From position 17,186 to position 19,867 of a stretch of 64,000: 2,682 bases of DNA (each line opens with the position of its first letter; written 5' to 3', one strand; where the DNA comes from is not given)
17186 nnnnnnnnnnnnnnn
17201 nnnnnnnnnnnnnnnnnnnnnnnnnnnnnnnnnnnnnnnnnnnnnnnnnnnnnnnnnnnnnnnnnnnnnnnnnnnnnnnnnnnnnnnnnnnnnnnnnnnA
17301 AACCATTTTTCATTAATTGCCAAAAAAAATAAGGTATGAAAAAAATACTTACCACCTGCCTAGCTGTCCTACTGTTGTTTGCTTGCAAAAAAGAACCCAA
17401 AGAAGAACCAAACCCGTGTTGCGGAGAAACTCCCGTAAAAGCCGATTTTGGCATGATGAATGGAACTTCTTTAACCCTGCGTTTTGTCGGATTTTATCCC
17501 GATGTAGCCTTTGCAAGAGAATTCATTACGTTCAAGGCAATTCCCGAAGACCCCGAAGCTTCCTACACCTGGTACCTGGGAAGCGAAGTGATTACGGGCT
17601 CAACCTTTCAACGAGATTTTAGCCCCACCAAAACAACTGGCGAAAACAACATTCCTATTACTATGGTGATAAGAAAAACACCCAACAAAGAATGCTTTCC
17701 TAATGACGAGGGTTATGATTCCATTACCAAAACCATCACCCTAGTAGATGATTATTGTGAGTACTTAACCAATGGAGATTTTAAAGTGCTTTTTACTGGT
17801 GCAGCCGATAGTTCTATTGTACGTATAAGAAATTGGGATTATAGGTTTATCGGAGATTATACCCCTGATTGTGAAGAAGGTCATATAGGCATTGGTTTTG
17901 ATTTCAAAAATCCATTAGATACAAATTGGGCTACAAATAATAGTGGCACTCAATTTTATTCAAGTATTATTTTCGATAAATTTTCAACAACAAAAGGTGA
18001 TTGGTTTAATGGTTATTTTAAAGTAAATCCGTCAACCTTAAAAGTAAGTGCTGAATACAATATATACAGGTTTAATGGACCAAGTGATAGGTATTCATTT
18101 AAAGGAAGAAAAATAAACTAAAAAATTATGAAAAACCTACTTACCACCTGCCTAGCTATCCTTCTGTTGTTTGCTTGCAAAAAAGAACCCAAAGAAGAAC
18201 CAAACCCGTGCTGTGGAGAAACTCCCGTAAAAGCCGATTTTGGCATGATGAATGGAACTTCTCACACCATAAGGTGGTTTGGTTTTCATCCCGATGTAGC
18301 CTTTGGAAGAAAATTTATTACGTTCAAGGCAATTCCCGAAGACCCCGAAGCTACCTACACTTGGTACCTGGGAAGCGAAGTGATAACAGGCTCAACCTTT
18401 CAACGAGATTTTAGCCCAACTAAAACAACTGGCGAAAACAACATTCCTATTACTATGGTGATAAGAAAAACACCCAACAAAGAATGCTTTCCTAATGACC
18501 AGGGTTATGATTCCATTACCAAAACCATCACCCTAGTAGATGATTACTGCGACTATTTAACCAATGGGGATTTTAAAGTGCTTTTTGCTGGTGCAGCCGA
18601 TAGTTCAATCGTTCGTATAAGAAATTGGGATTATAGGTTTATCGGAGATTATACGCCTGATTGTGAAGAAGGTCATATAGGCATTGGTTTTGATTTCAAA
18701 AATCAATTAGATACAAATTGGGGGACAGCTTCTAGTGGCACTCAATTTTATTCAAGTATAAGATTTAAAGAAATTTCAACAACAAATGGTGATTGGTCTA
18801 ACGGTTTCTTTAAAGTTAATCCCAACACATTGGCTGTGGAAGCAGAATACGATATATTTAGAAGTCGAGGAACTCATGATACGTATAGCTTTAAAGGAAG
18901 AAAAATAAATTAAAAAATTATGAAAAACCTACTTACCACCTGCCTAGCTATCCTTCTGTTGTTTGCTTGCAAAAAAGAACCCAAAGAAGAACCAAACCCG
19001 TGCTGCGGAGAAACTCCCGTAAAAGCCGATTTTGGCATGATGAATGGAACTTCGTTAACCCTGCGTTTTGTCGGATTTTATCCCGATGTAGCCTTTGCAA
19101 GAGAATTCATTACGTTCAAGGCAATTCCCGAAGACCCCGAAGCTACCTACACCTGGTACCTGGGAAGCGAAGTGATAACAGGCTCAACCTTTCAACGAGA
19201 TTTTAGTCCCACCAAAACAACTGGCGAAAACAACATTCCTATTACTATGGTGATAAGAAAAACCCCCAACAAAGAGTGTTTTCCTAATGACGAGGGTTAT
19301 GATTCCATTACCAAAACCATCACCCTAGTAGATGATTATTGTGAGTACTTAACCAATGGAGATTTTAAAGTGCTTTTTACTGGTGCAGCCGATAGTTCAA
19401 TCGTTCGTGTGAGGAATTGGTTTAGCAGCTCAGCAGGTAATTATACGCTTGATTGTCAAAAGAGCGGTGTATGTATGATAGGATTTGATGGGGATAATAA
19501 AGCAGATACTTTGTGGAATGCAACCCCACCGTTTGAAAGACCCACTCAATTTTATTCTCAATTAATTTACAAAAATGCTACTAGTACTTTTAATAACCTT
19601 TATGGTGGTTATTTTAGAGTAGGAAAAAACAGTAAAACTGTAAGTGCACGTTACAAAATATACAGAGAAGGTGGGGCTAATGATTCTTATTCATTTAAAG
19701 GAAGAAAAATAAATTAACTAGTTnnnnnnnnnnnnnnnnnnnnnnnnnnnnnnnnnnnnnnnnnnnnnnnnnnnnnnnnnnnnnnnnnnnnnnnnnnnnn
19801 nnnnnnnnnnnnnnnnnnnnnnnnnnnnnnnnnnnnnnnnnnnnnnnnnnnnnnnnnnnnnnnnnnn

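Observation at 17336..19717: Exact 792-bp tandem triplication of a lipoprotein gene with patchwork sequence sharing and a variable C-terminal third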

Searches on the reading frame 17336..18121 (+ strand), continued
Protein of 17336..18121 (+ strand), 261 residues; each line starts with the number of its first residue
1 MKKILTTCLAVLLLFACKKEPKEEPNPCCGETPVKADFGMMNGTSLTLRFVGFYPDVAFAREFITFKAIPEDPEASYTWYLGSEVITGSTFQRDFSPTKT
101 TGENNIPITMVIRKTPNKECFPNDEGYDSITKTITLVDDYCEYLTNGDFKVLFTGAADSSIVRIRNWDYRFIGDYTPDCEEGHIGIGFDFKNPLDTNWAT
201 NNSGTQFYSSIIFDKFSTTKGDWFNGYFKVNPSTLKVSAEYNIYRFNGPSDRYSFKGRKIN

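Call 32: find_encoding_contigs(protein=P0002, flank=3000, max_places=3)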
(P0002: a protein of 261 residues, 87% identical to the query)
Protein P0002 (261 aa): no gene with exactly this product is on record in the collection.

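Call 45: search_protein_representatives(alignment_id=A2)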
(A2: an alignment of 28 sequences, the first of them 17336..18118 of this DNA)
Query: 28 sequences, 272 profile positions. Proteins with E-value up to 0.001 (for the whole library): 1185; up to 1e-10: 817; up to 1e-30: 180. The best 150 are listed.
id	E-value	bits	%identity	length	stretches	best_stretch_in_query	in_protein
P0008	1.5e-100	352.5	-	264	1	6-272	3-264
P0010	1.2e-92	326.5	-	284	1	5-272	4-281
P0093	1.3e-79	283.8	-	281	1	1-270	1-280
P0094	2.1e-74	266.7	-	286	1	1-272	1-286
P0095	5.3e-73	262.1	-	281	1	5-272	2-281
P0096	5.7e-63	229.2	-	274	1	1-272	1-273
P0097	7.9e-62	225.4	-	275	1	8-272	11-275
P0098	2.2e-59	217.4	-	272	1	1-270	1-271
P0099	6.3e-59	215.9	-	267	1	1-272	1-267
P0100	6.9e-59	215.8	-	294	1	2-271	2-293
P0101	3.0e-58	213.7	-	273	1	3-272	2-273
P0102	3.8e-58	213.4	-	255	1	5-270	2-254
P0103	1.3e-57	211.6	-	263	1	4-271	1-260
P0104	1.9e-57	211.1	-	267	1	3-270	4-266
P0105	2.3e-57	210.8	-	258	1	5-270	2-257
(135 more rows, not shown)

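Call 46: search_protein_families(library=pfam, proteins=[L013:8781-9233:+, L063:8456-8911:+, L013:4797-5768:+, L063:2169-3155:+, L017:5514-6395:+, L017:9802-11304:+, L017:11968-12894:+, L063:5521-8454:+, L022:7020-7790:+, L012:8787-9944:+], max_evalue=0.1)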
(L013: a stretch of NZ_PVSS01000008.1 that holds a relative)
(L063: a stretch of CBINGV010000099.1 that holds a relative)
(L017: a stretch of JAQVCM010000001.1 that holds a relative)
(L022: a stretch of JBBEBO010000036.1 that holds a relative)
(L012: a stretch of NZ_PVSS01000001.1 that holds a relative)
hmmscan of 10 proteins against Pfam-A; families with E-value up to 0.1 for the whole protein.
L013:8781-9233:+ (150 aa): 0 families

L063:8456-8911:+ (151 aa): 2 families
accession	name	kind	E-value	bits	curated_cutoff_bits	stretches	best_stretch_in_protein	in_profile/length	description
PF08139.17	LPAM_1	-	0.00099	19.9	20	1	1-18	1-18/18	Prokaryotic membrane lipoprotein lipid attachment site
PF16369.11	GH43_C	-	0.023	15.6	23.4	0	110-136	11-34/100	C-terminal lipocalin-like domain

L013:4797-5768:+ (323 aa): 2 families
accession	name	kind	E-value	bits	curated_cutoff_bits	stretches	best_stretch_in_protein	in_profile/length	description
PF06692.16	MNSV_P7B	-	0.044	14.2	22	1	7-43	22-58/61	Melon necrotic spot virus P7B protein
PF18084.6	ARTD15_N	-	0.079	13.6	26.3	0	215-261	22-62/80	ARTD15 N-terminal domain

L063:2169-3155:+ (328 aa): 0 families

L017:5514-6395:+ (293 aa): 0 families

L017:9802-11304:+ (500 aa): 1 family
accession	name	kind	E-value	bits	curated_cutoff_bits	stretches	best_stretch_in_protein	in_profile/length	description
PF06696.16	Strep_SA_rep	-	0.0035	17.8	26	1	330-344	8-22/25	Streptococcal surface antigen repeat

L017:11968-12894:+ (308 aa): 1 family
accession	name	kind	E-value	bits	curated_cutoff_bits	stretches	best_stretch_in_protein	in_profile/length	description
PF18962.6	Por_Secre_tail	-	1.7e-13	51.1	27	1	233-307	1-75/75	Secretion system C-terminal sorting domain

L063:5521-8454:+ (977 aa): 2 families
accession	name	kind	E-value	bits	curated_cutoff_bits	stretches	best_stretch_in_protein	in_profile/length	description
PF18962.6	Por_Secre_tail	-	2.2e-12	47.5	27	1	903-976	2-75/75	Secretion system C-terminal sorting domain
PF11589.14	DUF3244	-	0.021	15.2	25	1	919-966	38-86/96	Domain of unknown function (DUF3244)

L022:7020-7790:+ (256 aa): 0 families

L012:8787-9944:+ (385 aa): 0 families

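Call 56: search_protein_families(library=padloc, proteins=[window:17336-18121:+], max_evalue=0.1)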
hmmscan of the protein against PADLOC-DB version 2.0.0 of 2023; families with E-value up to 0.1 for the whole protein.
window:17336-18121:+ (261 aa): 0 families

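Call 80: search_protein_families(library=pfam, alignment_id=A2, max_evalue=0.5)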
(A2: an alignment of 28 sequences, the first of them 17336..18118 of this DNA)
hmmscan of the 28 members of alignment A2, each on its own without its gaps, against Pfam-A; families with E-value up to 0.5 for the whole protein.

A. member 1, window:17336-18118:+ (261 aa): 0 families

B. families by the number of members that match (of 28 scanned): 6 families
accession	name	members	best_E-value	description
PF17288.8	Terminase_3C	2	0.038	Terminase RNAseH like domain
PF05039.18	Agouti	2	0.18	Agouti protein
PF01601.21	CoV_S2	1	0.025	Coronavirus spike glycoprotein S2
PF09223.17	ZinT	1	0.083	ZinT (YodA) periplasmic lipocalin-like zinc-recruitment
PF07818.18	HCNGP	1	0.13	HCNGP-like protein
PF16339.10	DUF4969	1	0.24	Domain of unknown function (DUF4969)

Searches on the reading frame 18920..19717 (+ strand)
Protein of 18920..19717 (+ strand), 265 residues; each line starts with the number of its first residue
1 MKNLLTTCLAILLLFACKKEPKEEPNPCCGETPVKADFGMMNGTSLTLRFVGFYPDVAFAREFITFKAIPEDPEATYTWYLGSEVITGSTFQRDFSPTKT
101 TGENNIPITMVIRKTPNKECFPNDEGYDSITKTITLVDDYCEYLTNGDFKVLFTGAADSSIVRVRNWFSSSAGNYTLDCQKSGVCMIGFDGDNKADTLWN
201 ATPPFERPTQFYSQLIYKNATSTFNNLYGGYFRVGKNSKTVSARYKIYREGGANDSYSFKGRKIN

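Call 5: search_protein_families(library=pfam, proteins=[window:18920-19717:+], max_evalue=1)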
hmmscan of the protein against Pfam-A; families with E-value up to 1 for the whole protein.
window:18920-19717:+ (265 aa): 0 families

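Call 6: search_protein_families(library=ncbifam, proteins=[window:18920-19717:+], max_evalue=1)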
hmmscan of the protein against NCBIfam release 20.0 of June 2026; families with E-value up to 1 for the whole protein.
window:18920-19717:+ (265 aa): 1 family
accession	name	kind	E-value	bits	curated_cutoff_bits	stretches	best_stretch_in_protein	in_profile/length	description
NF052634.1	Riean_0653_fam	subfamily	0.08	13.8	57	1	1-27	1-27/176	Riean_0653 family protein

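Call 26: search_protein_families(library=phrogs, proteins=[window:18920-19717:+], max_evalue=0.1)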
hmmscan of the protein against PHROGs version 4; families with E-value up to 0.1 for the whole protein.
window:18920-19717:+ (265 aa): 0 families

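Call 56: search_protein_families(library=padloc, proteins=[window:18920-19717:+], max_evalue=0.1)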
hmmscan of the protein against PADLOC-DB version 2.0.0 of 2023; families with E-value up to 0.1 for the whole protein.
window:18920-19717:+ (265 aa): 0 families

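Call 73: find_related_loci(query=window:18920-19714:+, collection=metagenome_contigs, flank=6000)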
Query window:18920-19714:+ (265 aa) in metagenome_contigs; peptide patterns used: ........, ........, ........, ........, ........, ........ (x = any residue, [..] = any of these).
69 stretches matched a pattern; 7 encode a relative of the query (tblastn E <= 1e-3); 7 distinct loci.
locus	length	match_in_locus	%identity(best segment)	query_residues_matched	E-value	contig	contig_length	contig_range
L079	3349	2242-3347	77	1-265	5e-142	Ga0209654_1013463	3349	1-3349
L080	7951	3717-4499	78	1-265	1e-134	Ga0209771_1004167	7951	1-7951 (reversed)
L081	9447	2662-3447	75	1-265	2e-130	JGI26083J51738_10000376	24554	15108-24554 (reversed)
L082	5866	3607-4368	67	9-265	2e-114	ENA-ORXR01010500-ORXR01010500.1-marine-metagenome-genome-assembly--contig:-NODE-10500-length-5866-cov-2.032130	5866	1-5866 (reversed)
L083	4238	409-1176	65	9-265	1e-111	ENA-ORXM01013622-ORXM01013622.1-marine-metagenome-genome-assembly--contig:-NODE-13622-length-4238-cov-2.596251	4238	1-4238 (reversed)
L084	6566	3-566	65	75-265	3e-76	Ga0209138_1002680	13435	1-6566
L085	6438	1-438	62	116-265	7e-53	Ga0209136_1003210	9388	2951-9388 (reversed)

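Call 86: list_cluster_members(proteins=[P0002, P0027, window:18920-19714:+])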
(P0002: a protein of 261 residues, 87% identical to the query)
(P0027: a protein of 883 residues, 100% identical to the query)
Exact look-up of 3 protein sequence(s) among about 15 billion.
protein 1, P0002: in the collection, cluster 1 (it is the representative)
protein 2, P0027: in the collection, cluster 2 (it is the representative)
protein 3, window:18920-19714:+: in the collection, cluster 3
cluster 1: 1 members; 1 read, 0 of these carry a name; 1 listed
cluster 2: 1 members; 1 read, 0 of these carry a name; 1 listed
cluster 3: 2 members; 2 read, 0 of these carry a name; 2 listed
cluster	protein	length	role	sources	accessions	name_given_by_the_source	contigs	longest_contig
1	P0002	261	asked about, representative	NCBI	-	-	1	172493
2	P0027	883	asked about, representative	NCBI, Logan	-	-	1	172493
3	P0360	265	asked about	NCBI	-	-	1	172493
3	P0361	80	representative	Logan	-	-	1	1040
